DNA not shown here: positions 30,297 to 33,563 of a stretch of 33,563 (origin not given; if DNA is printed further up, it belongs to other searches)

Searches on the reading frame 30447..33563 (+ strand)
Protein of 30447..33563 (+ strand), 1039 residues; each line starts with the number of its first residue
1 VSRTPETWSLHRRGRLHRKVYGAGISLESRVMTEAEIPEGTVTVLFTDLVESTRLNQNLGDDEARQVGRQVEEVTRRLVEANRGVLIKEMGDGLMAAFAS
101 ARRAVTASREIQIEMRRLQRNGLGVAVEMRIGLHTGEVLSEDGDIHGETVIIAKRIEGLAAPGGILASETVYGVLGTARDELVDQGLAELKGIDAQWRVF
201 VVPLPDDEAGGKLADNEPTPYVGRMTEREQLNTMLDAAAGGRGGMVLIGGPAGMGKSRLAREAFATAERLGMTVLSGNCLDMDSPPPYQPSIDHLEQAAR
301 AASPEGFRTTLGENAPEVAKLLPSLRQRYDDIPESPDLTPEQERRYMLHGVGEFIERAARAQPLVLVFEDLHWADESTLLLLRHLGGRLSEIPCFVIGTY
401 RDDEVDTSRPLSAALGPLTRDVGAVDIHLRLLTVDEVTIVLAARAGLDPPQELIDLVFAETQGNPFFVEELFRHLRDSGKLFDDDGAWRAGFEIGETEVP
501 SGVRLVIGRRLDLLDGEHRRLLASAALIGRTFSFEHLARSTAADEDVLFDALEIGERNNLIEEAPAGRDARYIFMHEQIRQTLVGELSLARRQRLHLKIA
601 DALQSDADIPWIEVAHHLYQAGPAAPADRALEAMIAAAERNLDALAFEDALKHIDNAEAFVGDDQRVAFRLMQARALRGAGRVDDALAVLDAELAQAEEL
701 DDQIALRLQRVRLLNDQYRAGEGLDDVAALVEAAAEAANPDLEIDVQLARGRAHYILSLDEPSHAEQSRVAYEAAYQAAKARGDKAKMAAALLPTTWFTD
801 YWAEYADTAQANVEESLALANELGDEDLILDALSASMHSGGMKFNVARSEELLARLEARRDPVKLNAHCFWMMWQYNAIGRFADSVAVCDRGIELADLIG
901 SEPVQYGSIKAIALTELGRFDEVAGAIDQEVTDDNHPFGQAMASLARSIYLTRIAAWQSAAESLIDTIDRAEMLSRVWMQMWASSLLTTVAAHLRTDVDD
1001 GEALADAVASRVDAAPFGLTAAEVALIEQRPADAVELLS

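Call 96: search_protein_families(library=pfam, proteins=[window:30447-33563:+], max_evalue=0.0001)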
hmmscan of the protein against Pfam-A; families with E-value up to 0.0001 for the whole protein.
window:30447-33563:+ (1039 aa): 2 families
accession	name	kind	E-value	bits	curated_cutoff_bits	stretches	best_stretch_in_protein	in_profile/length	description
PF13191.12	AAA_16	-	7.1e-29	101.9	32.6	1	221-396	2-166/167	AAA ATPase domain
PF00211.25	Guanylate_cyc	-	3.4e-14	53.3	21.9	1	40-194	7-174/183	Adenylate and Guanylate cyclase catalytic domain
